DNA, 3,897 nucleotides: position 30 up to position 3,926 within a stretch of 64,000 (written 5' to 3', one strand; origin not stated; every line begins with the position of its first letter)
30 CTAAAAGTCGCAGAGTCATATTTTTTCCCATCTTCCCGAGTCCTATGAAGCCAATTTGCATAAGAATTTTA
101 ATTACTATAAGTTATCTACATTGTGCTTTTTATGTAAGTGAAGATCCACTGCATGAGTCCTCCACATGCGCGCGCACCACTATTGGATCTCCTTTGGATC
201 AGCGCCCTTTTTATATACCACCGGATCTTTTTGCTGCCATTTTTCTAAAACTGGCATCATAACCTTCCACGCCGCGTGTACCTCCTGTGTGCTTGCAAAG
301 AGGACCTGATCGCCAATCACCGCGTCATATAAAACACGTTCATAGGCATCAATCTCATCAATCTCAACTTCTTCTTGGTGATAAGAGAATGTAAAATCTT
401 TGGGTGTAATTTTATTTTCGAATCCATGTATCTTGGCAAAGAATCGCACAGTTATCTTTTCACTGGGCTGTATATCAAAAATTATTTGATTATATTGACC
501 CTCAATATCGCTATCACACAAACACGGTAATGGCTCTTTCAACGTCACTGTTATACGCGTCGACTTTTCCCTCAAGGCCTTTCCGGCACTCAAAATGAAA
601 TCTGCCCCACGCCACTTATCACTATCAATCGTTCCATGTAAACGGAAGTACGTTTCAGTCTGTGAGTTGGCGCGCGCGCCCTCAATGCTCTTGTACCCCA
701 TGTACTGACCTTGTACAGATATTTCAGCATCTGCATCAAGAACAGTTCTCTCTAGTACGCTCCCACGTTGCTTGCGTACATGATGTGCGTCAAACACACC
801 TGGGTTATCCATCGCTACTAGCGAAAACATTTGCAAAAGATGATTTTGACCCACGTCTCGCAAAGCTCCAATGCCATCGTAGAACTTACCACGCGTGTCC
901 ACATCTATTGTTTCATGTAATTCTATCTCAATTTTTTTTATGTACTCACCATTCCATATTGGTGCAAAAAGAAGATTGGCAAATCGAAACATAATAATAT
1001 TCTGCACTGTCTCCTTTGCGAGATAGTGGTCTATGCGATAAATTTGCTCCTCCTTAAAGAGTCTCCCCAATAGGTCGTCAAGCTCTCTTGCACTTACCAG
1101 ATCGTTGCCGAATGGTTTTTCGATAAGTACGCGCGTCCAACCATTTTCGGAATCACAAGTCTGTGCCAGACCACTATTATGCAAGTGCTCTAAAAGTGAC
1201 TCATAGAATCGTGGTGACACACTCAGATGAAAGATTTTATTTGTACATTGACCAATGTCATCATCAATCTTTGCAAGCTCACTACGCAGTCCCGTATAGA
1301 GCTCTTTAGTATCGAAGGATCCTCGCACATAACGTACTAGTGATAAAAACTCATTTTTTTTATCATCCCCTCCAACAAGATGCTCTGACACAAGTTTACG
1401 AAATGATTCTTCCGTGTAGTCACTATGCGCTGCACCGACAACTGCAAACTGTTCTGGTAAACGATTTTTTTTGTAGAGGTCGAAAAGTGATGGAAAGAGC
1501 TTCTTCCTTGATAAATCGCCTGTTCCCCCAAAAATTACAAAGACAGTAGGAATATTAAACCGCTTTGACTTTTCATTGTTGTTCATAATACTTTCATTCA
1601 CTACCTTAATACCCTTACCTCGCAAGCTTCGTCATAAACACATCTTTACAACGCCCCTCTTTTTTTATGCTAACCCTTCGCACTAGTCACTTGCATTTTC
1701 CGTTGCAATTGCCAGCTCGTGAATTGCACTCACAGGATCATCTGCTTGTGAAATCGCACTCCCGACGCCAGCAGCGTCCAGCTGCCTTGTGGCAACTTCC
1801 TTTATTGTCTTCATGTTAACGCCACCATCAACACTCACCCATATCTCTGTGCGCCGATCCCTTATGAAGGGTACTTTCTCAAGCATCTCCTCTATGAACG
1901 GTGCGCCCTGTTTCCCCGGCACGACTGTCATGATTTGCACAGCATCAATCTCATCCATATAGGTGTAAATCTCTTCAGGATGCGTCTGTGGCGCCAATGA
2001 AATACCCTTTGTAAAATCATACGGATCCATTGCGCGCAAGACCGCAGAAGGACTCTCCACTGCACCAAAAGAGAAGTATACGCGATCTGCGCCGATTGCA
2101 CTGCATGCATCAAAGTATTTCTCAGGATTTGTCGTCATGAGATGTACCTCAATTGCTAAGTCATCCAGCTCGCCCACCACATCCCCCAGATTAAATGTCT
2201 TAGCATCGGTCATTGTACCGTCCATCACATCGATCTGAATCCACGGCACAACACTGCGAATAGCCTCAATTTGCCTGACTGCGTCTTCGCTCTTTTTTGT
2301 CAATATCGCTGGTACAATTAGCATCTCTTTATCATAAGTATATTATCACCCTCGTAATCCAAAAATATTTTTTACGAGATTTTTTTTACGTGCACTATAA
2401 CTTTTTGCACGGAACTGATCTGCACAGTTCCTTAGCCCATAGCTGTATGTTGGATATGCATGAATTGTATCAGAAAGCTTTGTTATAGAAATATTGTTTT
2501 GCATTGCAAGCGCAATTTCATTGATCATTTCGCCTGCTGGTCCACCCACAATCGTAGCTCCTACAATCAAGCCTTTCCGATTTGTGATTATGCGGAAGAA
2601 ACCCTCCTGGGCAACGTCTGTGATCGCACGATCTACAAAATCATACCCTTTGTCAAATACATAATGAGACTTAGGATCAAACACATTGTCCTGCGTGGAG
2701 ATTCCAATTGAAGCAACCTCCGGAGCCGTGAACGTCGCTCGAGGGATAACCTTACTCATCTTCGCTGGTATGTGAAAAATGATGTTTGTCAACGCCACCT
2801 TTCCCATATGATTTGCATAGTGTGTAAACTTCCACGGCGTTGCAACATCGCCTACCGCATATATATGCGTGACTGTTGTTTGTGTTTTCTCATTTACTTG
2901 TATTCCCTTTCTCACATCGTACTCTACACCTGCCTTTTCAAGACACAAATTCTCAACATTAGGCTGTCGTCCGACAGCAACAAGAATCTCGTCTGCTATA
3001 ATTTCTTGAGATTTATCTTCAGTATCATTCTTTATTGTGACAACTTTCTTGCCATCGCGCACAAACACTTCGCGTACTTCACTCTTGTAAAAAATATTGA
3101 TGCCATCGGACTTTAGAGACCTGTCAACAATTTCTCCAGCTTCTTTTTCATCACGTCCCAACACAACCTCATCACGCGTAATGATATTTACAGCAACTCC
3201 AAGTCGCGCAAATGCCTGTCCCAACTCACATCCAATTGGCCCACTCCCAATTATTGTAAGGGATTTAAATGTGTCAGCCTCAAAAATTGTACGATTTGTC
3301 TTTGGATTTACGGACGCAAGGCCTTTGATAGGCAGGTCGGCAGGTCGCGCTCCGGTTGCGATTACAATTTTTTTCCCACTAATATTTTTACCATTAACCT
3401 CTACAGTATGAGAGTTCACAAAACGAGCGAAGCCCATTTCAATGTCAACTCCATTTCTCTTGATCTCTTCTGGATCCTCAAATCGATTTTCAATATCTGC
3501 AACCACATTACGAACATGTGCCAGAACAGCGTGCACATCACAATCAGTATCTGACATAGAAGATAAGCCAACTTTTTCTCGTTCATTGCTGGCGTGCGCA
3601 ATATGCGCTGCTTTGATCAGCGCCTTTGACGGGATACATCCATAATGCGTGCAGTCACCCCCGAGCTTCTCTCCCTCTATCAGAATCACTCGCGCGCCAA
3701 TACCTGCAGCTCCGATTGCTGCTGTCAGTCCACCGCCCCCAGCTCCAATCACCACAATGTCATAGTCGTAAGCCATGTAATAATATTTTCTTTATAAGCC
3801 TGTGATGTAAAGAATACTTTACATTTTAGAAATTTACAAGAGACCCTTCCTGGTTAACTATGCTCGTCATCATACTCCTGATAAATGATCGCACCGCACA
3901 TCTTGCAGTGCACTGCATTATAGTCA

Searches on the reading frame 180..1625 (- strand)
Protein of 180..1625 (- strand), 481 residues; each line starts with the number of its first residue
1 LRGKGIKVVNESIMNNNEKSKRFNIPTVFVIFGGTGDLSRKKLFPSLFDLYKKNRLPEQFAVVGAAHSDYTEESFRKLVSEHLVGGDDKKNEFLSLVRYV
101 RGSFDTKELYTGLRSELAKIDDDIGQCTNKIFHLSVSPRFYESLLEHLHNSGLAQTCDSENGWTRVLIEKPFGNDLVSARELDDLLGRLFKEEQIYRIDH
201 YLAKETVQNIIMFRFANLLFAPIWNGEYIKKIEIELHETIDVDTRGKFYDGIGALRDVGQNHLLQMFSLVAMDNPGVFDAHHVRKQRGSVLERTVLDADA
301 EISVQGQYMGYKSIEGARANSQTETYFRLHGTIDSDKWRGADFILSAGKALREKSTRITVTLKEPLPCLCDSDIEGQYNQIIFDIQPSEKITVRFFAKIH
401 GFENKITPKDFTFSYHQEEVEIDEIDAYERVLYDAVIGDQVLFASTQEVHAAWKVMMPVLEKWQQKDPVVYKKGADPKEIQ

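Call 10: search_protein_families(library=pfam, proteins=[window:180-1625:-])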
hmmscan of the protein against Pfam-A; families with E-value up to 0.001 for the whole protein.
window:180-1625:- (481 aa): 2 families
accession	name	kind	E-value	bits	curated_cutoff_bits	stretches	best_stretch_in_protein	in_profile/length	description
PF02781.21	G6PD_C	-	5.4e-74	249.3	27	1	212-475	2-278/296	Glucose-6-phosphate dehydrogenase, C-terminal domain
PF00479.28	G6PD_N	-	3.3e-57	194.5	22.1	1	30-209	1-183/183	Glucose-6-phosphate dehydrogenase, NAD binding domain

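Call 51: find_encoding_contigs(protein=window:180-1625:-, flank=10000, max_places=4)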
Protein window:180-1625:- (481 aa): no gene with exactly this product is on record in the collection.

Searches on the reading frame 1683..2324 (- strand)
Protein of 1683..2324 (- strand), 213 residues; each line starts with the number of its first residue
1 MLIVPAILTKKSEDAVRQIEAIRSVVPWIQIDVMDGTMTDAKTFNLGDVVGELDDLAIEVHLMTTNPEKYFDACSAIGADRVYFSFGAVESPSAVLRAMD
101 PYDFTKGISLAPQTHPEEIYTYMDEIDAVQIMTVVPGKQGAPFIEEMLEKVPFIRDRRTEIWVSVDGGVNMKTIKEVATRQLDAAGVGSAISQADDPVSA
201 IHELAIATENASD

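Call 10: search_protein_families(library=pfam, proteins=[window:1683-2324:-])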
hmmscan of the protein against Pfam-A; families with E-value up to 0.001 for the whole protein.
window:1683-2324:- (213 aa): 1 family
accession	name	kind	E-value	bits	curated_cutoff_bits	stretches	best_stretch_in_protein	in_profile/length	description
PF00834.25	Ribul_P_3_epim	-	1.7e-33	116.1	21.1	1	3-191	2-197/198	Ribulose-phosphate 3 epimerase family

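Call 53: find_encoding_contigs(protein=window:1683-2324:-, flank=10000, max_places=4)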
Protein window:1683-2324:- (213 aa): no gene with exactly this product is on record in the collection.

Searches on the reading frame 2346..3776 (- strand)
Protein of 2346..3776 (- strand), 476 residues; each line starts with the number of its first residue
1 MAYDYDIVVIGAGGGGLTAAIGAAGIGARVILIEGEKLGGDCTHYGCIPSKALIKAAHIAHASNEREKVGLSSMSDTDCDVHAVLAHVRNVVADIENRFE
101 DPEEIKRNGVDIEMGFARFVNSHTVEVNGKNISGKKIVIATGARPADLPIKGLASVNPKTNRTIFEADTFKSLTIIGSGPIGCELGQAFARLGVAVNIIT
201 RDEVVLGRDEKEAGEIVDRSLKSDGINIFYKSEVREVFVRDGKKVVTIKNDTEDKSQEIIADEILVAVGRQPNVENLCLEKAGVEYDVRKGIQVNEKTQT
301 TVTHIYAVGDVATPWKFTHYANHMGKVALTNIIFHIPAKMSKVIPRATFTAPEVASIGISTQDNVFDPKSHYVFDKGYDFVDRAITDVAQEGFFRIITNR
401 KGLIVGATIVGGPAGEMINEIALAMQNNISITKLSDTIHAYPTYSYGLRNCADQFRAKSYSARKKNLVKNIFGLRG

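Call 10: search_protein_families(library=pfam, proteins=[window:2346-3776:-])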
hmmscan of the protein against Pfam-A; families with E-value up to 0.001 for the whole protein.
window:2346-3776:- (476 aa): 8 families
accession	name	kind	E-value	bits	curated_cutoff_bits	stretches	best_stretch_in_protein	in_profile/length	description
PF07992.20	Pyr_redox_2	-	1.9e-60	205.2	26.1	1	5-325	1-291/291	Pyridine nucleotide-disulphide oxidoreductase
PF02852.28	Pyr_redox_dim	-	1.6e-19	70.5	25.3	1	344-445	1-103/110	Pyridine nucleotide-disulphide oxidoreductase, dimerisation domain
PF00070.33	Pyr_redox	-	5.6e-15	56.1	22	1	173-249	2-78/82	Pyridine nucleotide-disulphide oxidoreductase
PF13738.12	Pyr_redox_3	-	8e-12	45.4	30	1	8-309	1-305/305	Pyridine nucleotide-disulphide oxidoreductase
PF00890.30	FAD_binding_2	-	1.4e-07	31.5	20.4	1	6-45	1-40/414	FAD binding domain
PF01134.28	GIDA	-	1.4e-07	31.4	22.1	1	6-84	1-72/391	Glucose inhibited division protein A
PF12831.13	FAD_oxidored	-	9.1e-07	28.9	27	1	6-48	1-44/416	FAD dependent oxidoreductase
PF13450.12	NAD_binding_8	-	0.0009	19.9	21.9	0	9-64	1-56/68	NAD(P)-binding Rossmann-like domain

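Call 66: search_protein_families(library=ncbifam, proteins=[window:2346-3776:-], max_evalue=0.001)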
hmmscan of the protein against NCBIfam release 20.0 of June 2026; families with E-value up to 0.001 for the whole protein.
window:2346-3776:- (476 aa): 79 families (the best 25 are shown)
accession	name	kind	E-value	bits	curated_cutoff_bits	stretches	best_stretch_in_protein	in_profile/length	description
NF004991.0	PRK06370.1-3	subfamily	2.8e-142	474.8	620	1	4-471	35-503/509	FAD-containing oxidoreductase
TIGR02053.1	MerA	equivalog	8.9e-108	361.2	454.45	1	5-456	1-454/465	mercury(II) reductase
TIGR01350.1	lipoamide_DH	equivalog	1.5e-105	353.6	408.8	1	5-455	2-454/461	dihydrolipoyl dehydrogenase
NF004947.0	PRK06292.2-5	equivalog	3.3e-82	276.9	592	1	4-465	3-469/474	dihydrolipoyl dehydrogenase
NF004776.0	PRK06116.1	equivalog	1.4e-76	258.3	480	1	1-445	1-443/450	glutathione-disulfide reductase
NF010311.1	PRK13748.1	subfamily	2.8e-75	254.3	600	1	6-456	99-549/560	mercury(II) reductase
NF004939.0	PRK06292.1-1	equivalog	2.9e-74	250.5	435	1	3-460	4-463/476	dihydrolipoyl dehydrogenase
NF004992.0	PRK06370.1-4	equivalog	1.3e-73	248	629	1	3-445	3-445/459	FAD-containing oxidoreductase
NF003585.0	PRK05249.1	equivalog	1.5e-73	248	465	1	2-451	4-453/464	Si-specific NAD(P)(+) transhydrogenase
NF004945.0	PRK06292.2-3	equivalog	4.8e-73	246.6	494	1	5-448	4-445/457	dihydrolipoyl dehydrogenase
NF004943.0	PRK06292.2-1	equivalog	1.6e-72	244.8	432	1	4-454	3-454/456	dihydrolipoyl dehydrogenase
NF004946.0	PRK06292.2-4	subfamily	1.1e-70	238.8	634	1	4-457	3-472/487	dihydrolipoyl dehydrogenase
NF005883.0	PRK07845.1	equivalog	4.2e-68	230.4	479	1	6-458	4-462/466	NAD(P)H-quinone dehydrogenase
NF005884.0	PRK07846.1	equivalog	4e-65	220.2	501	1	4-435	3-430/454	mycothione reductase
TIGR01424.1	gluta_reduc_2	equivalog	3.4e-64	217.1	606.05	1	3-444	1-438/446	glutathione-disulfide reductase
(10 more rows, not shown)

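Call 83: find_homologous_proteins(query=window:2346-3776:-, max_evalue=1e-60)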
Query window:2346-3776:- (476 aa): 4573 proteins with E <= 1e-60 among 8000 candidates; the best 120 are listed.
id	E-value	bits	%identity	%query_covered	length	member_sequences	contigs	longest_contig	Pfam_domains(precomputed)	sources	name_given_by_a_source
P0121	0.0e+0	1058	100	100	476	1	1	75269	PF00890.31,PF02852.29,PF07992.21,PF00070.34,PF13738.13,PF01134.29,PF12831.14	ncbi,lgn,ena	-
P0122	3.8e-257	872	81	100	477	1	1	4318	PF00890.31,PF02852.29,PF07992.21,PF00070.34,PF13738.13,PF01134.29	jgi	-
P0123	2.3e-228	777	72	94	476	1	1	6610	PF02852.29,PF07992.21,PF00070.34,PF13738.13,PF01134.29,PF12831.14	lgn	-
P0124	2.7e-223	760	71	100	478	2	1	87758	PF02852.29,PF07992.21,PF00070.34,PF13738.13,PF01134.29,PF12831.14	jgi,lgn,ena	-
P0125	1.6e-222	758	71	100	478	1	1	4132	PF13450.13,PF00890.31,PF02852.29,PF07992.21,PF00070.34,PF13738.13,PF01134.29,PF12831.14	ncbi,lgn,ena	-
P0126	7.4e-218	742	71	100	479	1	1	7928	PF02852.29,PF07992.21,PF00070.34,PF13738.13,PF01134.29,PF12831.14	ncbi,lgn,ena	-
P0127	5.8e-209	713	67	100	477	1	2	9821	PF00890.31,PF02852.29,PF07992.21,PF00070.34,PF13738.13,PF01134.29,PF12831.14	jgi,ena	-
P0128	1.2e-182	626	61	100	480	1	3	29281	PF00890.31,PF02852.29,PF07992.21,PF00070.34,PF13738.13,PF01134.29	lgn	-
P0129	1.9e-177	609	59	100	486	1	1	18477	PF02852.29,PF07992.21,PF00070.34,PF13738.13,PF01134.29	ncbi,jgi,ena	-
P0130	1.4e-151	524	53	100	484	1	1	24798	PF13450.13,PF07992.21,PF00070.34,PF03486.21,PF01134.29,PF01494.26,PF12831.14,PF01266.31,PF00890.31,PF02852.29,PF13738.13,PF02737.25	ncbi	-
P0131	3.6e-151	522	52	100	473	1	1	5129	PF02852.29,PF07992.21,PF00070.34,PF13738.13,PF03486.21,PF01134.29,PF12831.14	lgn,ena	-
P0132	5.9e-151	522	53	100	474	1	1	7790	PF13450.13,PF00890.31,PF02852.29,PF07992.21,PF00070.34,PF13738.13,PF01134.29,PF12831.14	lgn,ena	-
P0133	2.4e-148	513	52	97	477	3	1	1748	PF01266.31,PF13450.13,PF00890.31,PF02852.29,PF07992.21,PF00070.34,PF13738.13,PF03486.21,PF01134.29,PF02737.25,PF12831.14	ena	-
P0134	2.1e-147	510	53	97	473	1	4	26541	PF13450.13,PF00890.31,PF02852.29,PF07992.21,PF00070.34,PF13738.13,PF03486.21,PF01134.29,PF12831.14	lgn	-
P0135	6.1e-145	502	53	100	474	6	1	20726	PF13450.13,PF07992.21,PF00070.34,PF03486.21,PF01134.29,PF01494.26,PF12831.14,PF01266.31,PF00890.31,PF02852.29,PF13738.13,PF01262.28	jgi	-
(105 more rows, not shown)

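Call 84: find_encoding_contigs(protein=P0121, flank=10000, max_places=3)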
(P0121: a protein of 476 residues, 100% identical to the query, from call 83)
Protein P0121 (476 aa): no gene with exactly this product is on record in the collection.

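Call 85: find_encoding_contigs(protein=P0124, flank=10000, max_places=2)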
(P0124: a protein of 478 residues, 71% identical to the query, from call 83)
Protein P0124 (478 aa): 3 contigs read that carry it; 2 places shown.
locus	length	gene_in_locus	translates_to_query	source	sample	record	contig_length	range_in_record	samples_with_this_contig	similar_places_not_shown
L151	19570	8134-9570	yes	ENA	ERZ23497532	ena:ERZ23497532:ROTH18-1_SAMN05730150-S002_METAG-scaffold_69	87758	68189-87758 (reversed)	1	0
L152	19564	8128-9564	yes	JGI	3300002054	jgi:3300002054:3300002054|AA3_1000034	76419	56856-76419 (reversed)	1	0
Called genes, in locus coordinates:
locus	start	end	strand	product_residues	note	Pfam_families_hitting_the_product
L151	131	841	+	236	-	-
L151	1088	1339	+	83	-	PF00462:Glutaredoxin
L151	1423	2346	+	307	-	PF00890:FAD_binding_2 (faint), PF03486:HI0933_like (faint), PF07992:Pyr_redox_2, PF13738:Pyr_redox_3, PF00070:Pyr_redox (weak)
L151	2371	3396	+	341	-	PF11376:DUF3179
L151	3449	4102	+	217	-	PF11376:DUF3179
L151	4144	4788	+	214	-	PF00578:AhpC-TSA, PF08534:Redoxin, PF00085:Thioredoxin (weak), PF13098:Thioredoxin_2 (weak), PF13905:Thioredoxin_8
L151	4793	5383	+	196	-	PF00578:AhpC-TSA, PF08534:Redoxin, PF13905:Thioredoxin_8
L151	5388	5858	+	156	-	PF01625:PMSR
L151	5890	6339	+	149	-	PF02502:LacAB_rpiB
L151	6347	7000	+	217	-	PF09335:VTT_dom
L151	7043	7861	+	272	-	PF00520:Ion_trans, PF07885:Ion_trans_2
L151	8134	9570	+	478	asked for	PF01134:GIDA (faint), PF07992:Pyr_redox_2, PF12831:FAD_oxidored (weak), PF13738:Pyr_redox_3, PF00070:Pyr_redox, PF02852:Pyr_redox_dim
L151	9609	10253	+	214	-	PF00834:Ribul_P_3_epim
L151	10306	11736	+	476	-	PF00479:G6PD_N, PF02781:G6PD_C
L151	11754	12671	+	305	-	PF03446:NAD_binding_2, PF03807:F420_oxidored (weak), PF00393:6PGD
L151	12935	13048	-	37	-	-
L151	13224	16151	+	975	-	PF03193:RsgA_GTPase (faint), PF00005:ABC_tran (faint), PF02463:SMC_N (faint), PF13555:AAA_29 (faint), PF20703:nSTAND1 (faint), PF13304:AAA_21 (faint), PF17760:UvrA_inter, PF17755:UvrA_DNA-bind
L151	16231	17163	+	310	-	-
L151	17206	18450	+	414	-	PF11258:DUF3048, PF17479:DUF3048_C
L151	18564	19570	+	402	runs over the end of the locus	PF11258:DUF3048, PF17479:DUF3048_C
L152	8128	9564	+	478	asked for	PF01134:GIDA (faint), PF07992:Pyr_redox_2, PF12831:FAD_oxidored (weak), PF13738:Pyr_redox_3, PF00070:Pyr_redox, PF02852:Pyr_redox_dim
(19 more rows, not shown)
